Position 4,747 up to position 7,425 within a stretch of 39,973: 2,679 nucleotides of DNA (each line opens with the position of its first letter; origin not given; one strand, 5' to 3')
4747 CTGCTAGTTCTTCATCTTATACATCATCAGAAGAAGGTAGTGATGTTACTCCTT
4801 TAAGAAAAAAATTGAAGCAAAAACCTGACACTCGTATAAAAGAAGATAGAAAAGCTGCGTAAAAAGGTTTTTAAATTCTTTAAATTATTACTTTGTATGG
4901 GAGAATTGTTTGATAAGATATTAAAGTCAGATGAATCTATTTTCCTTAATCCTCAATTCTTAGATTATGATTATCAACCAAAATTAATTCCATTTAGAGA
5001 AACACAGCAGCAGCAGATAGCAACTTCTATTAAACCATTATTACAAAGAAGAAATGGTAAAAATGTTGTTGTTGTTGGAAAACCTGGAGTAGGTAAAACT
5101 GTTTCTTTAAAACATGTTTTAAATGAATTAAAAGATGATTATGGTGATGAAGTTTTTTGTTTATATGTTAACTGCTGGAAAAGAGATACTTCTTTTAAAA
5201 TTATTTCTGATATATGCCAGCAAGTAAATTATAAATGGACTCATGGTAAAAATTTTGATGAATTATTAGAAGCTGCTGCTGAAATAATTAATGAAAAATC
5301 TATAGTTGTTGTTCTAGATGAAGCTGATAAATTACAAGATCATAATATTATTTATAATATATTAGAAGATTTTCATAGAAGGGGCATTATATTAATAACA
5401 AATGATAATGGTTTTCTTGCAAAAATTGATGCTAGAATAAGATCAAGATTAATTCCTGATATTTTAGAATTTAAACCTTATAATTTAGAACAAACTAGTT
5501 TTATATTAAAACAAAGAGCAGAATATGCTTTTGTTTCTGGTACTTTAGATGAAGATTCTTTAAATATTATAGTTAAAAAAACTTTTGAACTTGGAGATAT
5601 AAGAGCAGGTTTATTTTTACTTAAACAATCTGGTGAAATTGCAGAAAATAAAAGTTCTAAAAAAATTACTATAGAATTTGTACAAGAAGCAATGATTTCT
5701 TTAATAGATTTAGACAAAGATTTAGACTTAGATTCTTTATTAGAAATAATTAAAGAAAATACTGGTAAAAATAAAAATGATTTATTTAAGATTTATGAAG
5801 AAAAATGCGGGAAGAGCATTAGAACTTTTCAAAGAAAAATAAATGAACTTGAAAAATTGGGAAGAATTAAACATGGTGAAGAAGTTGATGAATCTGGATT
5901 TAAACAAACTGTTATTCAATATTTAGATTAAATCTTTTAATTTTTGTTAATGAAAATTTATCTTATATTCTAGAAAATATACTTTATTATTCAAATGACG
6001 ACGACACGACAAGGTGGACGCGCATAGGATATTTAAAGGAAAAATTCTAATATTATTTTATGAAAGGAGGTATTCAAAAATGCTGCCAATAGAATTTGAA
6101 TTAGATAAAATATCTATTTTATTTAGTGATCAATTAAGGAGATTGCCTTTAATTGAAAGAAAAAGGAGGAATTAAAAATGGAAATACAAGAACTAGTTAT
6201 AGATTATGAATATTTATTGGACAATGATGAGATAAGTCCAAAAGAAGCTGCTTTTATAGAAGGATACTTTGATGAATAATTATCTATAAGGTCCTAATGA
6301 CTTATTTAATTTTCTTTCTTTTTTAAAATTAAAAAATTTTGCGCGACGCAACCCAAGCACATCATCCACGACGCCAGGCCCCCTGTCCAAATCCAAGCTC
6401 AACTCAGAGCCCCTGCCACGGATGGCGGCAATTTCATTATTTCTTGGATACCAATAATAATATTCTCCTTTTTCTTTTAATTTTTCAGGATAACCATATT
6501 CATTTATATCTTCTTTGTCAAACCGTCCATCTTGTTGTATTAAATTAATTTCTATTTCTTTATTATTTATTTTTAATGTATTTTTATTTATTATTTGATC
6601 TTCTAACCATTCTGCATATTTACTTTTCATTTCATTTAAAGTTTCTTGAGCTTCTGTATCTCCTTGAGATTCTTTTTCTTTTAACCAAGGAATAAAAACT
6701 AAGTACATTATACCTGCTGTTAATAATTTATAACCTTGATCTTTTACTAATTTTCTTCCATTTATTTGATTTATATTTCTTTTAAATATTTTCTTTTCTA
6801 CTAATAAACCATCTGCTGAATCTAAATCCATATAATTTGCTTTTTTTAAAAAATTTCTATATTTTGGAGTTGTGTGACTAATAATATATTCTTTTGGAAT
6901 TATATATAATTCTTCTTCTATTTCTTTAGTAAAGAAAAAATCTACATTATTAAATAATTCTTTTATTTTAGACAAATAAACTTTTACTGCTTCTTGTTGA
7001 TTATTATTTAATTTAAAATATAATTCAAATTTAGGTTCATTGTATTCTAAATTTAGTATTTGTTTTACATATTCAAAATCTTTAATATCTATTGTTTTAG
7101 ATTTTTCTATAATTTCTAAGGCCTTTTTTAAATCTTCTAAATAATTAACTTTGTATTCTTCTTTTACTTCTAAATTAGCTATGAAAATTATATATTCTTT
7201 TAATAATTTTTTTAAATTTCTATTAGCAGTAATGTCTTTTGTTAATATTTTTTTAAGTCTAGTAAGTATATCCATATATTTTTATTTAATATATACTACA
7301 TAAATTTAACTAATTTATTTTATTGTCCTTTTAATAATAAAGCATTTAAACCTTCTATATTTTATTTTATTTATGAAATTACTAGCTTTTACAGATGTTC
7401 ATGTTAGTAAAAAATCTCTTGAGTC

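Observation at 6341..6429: Abrupt GC-rich, adenine-poor NNC-codon island at the C-terminus of a lectin-fold protein: candidate DGR variable region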

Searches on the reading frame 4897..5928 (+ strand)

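Call 110: search_protein_families(library=pfam, proteins=[window:4897-5928:+], max_evalue=0.001)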
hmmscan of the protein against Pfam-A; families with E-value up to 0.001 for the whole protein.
window:4897-5928:+ (344 aa): 12 families
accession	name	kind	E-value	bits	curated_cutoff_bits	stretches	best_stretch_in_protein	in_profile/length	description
PF22703.2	Cdc6_lid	-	8.1e-16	58.1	27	1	203-265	3-66/68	Cdc6 AAA+ ATPase-type lid domain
PF13401.12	AAA_22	-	1.7e-14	54.7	27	1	53-155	4-104/130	AAA domain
PF00931.28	NB-ARC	-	1.6e-08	34.6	23.5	1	39-170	3-136/248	NB-ARC domain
PF13191.12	AAA_16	-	2.3e-08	35.1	32.6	1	32-149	3-147/167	AAA ATPase domain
PF05729.18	NACHT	-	1.4e-06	28.6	26.7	1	57-150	3-97/167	NACHT domain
PF00004.35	AAA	-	1.6e-06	29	21.2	1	58-185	2-123/131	ATPase family associated with various cellular activities (AAA)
PF24883.2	NPHP3_N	-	4.5e-06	27.4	24.8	0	54-108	22-73/164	Nephrocystin 3, N-terminal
PF09848.15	SLFN-g3_helicase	-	1e-05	25.4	24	1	56-150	3-95/354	Schlafen group 3, DNA/RNA helicase domain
PF13173.12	AAA_14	-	6.3e-05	23.4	27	1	55-170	3-98/129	AAA domain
PF00270.35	DEAD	-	0.00017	21.8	26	0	44-84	7-44/167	DEAD/DEAH box helicase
PF12775.13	AAA_7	-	0.00038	20.5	25.8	1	51-98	30-74/181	P-loop containing dynein motor region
PF01637.24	ATPase_2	-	0.00043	20.6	33.2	1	44-148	10-124/225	ATPase domain predominantly from Archaea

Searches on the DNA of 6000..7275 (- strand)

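Call 8: search_rna_families(source=window, start=6000, end=6800, threshold=evalue, max_evalue=10, show_alignments=3)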
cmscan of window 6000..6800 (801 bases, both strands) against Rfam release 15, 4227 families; matches with E-value up to 10: 10.
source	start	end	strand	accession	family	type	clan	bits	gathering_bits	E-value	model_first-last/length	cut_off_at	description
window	6204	6292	+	RF01871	MALAT1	Gene; lncRNA;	-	20.6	70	4.2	1-95/95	no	Metastasis associated lung adenocarcinoma transcript 1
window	6222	6302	+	RF02282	TtnuCD5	Gene; snRNA; snoRNA; CD-box;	-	19.7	70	5.8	1-77/77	no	Tetrahymena snoRNA TtnuCD5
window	6125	6158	-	RF03445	mir-7552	Gene; miRNA;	-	18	59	6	1-63/63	no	mir-7552 microRNA precursor family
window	6404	6494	+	RF02082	STnc540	Gene; sRNA;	-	17.7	38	0.32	1-202/202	no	Enterobacterial sRNA STnc540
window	6218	6240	+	RF00606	SNORD93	Gene; snRNA; snoRNA; CD-box;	-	16.5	60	5.6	1-74/74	no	Small nucleolar RNA SNORD93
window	6218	6295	+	RF00132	snoR24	Gene; snRNA; snoRNA; CD-box;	-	16.2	38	8.1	1-92/92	no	Small nucleolar RNA R24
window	6660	6708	+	RF01100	PK-BYV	Cis-reg;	-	14.7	50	3.5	1-40/40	no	3'-terminal pseudoknot in BYV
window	6636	6693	+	RF02701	PsrR1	Gene; sRNA;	-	14.5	42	8.3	1-79/79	no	Photosynthesis regulatory RNA1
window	6219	6305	+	RF01420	snoR113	Gene; snRNA; snoRNA; CD-box;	-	13.5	47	9.3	1-103/103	no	Small nucleolar RNA snoR113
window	6222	6251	+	RF00571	SNORD65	Gene; snRNA; snoRNA; CD-box;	CL00057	12.7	41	8.5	1-73/73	no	Small nucleolar RNA SNORD65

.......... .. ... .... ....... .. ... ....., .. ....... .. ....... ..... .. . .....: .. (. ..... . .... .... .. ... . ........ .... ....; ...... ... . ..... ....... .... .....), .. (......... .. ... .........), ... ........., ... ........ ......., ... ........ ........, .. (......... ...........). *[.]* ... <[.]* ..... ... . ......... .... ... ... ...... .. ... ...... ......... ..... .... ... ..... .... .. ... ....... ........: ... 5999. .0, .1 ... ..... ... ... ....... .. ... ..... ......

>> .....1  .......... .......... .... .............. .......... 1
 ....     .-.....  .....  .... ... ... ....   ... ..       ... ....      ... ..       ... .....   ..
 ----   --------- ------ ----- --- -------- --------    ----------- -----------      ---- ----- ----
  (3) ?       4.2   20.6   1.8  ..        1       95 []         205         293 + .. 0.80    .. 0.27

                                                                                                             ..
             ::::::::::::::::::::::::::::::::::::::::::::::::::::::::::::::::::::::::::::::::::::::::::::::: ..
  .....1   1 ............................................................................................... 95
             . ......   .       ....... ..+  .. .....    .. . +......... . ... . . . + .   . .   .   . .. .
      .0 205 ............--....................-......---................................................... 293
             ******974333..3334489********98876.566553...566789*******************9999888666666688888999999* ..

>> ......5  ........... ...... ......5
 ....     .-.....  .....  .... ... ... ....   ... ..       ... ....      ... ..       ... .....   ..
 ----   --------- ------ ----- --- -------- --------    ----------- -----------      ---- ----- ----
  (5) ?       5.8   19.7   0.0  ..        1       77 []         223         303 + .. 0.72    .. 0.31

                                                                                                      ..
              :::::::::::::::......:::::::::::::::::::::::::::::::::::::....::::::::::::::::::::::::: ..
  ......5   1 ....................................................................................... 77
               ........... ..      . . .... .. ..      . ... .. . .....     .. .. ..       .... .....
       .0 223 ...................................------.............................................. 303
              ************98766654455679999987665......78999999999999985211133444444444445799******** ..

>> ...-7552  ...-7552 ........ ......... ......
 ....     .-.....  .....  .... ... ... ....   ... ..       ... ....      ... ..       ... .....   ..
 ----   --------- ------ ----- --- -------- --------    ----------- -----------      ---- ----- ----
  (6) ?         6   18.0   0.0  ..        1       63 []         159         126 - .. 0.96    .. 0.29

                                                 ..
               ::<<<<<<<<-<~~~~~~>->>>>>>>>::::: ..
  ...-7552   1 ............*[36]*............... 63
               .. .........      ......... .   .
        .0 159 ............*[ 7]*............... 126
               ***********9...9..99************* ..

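Call 95: search_rna_families(sources=[L047, L050, L051, L054], threshold=gathering)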
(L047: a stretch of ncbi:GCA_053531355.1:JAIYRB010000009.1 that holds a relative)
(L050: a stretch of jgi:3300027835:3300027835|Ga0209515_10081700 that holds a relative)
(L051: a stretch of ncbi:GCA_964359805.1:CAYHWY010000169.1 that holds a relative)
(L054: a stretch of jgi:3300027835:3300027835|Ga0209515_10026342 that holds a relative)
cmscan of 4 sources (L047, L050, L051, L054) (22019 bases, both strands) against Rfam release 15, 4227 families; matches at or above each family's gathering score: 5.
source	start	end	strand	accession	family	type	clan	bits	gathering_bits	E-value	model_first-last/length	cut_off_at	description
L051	764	940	+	RF03019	RT-16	Gene; sRNA;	-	100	50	2e-15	1-158/158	no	RT-16 RNA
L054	267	421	+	RF03019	RT-16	Gene; sRNA;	-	86.4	50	1.2e-12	1-158/158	no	RT-16 RNA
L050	662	840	+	RF03019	RT-16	Gene; sRNA;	-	85.3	50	2.1e-12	1-158/158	no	RT-16 RNA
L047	415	589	+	RF03019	RT-16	Gene; sRNA;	-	79.2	50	3.8e-11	1-158/158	no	RT-16 RNA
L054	3908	4046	+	RF00005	tRNA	Gene; tRNA;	CL00001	38.9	29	4e-05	1-71/71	no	tRNA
